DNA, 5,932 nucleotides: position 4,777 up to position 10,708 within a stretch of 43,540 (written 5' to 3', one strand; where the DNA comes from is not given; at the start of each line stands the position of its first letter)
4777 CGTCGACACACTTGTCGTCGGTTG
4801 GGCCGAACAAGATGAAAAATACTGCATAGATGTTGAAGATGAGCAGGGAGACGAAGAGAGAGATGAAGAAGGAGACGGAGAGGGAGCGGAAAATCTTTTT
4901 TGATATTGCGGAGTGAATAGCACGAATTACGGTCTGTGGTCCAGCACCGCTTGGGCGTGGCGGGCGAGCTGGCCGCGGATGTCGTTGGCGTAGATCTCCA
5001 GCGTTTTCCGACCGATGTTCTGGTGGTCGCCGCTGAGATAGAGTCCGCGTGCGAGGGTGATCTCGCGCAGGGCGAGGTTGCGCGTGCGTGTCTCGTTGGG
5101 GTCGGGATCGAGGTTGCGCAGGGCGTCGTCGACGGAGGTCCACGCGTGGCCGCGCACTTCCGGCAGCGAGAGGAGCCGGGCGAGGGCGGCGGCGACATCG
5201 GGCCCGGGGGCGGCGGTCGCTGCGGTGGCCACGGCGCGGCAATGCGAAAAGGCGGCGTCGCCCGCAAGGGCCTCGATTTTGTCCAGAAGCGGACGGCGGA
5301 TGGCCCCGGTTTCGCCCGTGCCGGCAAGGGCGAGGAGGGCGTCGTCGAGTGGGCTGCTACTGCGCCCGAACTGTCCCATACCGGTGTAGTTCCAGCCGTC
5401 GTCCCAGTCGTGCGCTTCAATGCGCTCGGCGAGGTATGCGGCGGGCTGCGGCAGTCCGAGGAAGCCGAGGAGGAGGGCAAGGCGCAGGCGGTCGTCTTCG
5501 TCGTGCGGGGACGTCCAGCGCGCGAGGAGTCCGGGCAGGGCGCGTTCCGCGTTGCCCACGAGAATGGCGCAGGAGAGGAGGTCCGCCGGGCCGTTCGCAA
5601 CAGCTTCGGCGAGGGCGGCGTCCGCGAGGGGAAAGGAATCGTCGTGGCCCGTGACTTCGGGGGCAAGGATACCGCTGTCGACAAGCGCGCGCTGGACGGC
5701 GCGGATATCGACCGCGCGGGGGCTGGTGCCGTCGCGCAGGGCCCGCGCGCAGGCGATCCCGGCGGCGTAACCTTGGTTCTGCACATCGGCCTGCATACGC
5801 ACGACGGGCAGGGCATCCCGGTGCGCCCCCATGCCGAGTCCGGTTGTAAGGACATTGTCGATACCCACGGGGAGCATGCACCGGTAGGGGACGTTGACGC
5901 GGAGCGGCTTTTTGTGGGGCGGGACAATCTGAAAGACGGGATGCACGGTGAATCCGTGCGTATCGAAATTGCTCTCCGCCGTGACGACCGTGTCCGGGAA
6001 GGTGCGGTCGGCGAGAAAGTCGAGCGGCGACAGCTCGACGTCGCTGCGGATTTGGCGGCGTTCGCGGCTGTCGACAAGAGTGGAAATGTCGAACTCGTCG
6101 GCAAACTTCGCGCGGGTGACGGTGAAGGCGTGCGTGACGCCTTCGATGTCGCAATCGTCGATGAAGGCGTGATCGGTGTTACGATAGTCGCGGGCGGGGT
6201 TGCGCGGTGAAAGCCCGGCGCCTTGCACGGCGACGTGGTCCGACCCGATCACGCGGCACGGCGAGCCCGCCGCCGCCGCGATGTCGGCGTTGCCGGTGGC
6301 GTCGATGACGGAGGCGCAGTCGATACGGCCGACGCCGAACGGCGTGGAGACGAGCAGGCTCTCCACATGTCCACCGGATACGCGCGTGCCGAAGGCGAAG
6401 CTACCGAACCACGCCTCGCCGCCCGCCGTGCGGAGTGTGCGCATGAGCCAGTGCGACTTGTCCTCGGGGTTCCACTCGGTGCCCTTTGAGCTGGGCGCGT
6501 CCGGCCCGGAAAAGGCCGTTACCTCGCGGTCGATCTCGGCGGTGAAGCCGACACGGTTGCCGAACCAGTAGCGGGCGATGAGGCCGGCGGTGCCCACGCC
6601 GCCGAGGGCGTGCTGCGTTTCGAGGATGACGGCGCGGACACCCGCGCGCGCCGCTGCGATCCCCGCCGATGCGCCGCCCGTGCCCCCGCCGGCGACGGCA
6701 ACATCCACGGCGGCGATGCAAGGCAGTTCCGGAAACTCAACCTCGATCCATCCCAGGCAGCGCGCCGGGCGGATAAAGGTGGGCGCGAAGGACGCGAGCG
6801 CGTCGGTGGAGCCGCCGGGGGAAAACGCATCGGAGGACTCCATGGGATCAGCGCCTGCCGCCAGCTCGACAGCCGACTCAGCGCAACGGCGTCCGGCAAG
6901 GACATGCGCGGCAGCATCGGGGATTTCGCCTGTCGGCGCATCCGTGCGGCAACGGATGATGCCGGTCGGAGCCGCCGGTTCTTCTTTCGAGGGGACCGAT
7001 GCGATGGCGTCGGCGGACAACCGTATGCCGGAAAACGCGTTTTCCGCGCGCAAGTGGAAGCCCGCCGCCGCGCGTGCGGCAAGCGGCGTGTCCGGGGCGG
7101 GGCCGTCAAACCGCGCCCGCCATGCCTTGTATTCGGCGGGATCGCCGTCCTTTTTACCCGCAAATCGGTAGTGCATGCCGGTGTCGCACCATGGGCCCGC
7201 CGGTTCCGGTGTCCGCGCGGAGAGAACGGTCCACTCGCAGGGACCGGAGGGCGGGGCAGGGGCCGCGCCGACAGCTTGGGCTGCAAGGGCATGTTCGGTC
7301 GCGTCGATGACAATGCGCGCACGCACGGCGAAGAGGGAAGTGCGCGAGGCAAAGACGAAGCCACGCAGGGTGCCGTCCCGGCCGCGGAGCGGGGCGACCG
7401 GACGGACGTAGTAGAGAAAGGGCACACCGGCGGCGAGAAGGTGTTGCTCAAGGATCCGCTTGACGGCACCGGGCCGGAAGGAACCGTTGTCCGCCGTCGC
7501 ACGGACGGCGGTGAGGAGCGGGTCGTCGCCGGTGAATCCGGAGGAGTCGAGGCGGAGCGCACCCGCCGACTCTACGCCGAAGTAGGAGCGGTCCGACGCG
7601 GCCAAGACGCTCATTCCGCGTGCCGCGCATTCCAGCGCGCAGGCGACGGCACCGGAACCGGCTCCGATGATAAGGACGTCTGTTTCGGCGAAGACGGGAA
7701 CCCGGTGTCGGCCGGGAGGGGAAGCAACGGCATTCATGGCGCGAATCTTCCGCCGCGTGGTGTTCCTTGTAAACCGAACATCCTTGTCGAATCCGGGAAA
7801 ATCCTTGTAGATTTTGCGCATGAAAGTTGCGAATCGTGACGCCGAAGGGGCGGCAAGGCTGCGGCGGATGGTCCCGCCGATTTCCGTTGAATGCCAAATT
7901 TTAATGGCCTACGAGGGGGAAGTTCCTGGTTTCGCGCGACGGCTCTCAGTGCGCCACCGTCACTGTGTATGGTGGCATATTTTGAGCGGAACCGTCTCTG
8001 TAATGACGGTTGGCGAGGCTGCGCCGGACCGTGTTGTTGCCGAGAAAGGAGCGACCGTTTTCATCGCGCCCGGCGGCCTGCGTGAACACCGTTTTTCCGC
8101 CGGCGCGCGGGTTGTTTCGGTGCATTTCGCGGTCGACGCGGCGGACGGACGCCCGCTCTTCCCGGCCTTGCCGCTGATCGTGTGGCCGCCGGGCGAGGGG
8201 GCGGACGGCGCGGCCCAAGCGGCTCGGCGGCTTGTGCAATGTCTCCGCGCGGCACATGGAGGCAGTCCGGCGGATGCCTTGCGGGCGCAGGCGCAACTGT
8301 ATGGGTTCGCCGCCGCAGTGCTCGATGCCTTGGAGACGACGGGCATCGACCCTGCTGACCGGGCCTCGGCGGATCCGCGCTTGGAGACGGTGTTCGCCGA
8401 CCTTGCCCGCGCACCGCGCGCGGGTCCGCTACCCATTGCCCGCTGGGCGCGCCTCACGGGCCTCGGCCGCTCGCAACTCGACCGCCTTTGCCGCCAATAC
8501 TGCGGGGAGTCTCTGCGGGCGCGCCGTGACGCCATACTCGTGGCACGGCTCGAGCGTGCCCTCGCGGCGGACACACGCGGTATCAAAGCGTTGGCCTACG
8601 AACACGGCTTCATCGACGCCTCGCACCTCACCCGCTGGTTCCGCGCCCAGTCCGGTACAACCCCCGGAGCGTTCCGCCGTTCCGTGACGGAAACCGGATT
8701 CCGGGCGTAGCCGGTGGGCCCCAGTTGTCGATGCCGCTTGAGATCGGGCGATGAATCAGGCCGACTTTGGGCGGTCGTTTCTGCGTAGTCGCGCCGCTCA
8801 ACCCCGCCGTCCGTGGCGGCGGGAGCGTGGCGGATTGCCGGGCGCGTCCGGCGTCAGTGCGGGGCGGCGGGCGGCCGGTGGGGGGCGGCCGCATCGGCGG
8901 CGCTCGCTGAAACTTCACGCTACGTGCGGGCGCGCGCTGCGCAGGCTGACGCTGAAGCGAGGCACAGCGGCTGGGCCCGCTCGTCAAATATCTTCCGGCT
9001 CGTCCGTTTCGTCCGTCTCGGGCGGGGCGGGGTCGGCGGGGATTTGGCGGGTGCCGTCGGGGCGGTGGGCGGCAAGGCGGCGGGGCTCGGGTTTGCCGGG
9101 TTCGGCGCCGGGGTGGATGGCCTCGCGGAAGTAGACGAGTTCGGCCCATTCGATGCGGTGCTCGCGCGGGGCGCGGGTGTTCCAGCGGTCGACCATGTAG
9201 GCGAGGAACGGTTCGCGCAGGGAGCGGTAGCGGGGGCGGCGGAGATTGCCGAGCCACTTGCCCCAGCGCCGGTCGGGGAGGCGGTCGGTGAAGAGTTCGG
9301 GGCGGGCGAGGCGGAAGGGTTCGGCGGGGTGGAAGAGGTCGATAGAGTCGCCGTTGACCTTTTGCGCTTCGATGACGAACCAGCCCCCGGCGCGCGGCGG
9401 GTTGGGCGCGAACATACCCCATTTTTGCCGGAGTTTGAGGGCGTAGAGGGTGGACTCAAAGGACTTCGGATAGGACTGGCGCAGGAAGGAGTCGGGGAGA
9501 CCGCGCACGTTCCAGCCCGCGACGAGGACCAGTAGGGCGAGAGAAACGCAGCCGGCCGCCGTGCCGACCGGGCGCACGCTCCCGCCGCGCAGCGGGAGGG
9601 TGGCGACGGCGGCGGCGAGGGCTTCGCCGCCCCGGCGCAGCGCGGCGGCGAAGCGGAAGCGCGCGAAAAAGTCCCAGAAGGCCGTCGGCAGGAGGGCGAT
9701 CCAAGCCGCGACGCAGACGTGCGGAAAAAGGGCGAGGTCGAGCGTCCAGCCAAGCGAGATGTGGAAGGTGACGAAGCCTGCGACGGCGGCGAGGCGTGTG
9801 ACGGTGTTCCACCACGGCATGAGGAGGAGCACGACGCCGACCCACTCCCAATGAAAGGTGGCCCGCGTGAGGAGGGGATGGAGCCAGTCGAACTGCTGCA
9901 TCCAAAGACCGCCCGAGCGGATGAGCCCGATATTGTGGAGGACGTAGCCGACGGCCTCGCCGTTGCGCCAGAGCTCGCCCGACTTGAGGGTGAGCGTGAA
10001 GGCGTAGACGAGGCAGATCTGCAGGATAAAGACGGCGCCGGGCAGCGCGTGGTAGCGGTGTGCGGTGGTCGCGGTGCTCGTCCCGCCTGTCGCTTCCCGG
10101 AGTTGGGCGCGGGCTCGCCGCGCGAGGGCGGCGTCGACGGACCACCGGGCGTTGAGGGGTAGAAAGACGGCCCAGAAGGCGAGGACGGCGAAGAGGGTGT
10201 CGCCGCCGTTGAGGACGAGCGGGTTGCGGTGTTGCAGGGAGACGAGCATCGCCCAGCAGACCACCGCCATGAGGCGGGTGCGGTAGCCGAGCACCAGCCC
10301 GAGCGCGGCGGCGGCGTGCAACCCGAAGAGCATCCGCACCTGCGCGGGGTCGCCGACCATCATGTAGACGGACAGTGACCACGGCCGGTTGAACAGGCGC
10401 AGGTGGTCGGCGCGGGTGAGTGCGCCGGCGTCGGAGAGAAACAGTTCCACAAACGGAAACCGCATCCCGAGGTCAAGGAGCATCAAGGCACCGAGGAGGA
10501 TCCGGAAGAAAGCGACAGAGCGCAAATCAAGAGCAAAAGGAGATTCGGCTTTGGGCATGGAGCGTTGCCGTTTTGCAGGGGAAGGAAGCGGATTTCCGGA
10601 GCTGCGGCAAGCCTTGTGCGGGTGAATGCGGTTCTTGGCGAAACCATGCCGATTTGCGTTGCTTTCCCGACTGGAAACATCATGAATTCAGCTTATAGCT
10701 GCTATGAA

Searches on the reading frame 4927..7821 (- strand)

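Call 44: search_protein_families(library=pfam, proteins=[window:4927-7821:-], max_evalue=0.001)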
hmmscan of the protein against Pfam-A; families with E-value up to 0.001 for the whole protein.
window:4927-7821:- (964 aa): 4 families
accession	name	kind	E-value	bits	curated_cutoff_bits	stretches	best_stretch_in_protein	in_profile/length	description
PF12831.13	FAD_oxidored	-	2.4e-55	189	27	3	578-713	282-416/416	FAD dependent oxidoreductase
PF01946.23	Thi4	-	3.6e-05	23.5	26.2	0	363-409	9-56/235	Thi4 family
PF07992.20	Pyr_redox_2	-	0.00024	21.1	26.1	0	48-76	2-30/291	Pyridine nucleotide-disulphide oxidoreductase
PF00890.30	FAD_binding_2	-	0.00024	20.9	20.4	0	48-86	1-39/414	FAD binding domain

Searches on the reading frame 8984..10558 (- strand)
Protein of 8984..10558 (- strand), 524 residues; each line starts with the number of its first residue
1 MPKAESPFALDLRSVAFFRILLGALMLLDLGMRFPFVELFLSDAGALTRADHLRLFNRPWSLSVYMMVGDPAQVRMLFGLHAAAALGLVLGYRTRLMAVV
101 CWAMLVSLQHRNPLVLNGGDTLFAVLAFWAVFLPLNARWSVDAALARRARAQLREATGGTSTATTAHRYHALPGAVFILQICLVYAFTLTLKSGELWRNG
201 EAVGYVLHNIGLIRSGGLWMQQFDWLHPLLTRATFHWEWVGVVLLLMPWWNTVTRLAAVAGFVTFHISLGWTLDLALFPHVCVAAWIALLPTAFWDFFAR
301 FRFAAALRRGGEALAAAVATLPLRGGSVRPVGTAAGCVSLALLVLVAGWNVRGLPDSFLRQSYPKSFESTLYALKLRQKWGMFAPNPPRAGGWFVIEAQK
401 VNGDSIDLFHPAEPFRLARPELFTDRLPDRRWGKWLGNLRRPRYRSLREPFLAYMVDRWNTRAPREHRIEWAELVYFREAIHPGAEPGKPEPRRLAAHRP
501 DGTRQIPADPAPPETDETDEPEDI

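Call 44: search_protein_families(library=pfam, proteins=[window:8984-10558:-], max_evalue=0.001)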
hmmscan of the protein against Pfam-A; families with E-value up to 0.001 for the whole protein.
window:8984-10558:- (524 aa): 1 family
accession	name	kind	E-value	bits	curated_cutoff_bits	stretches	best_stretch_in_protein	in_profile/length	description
PF05090.19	HTTM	-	3e-07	30.7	27.7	1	11-287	5-252/259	HTTM domain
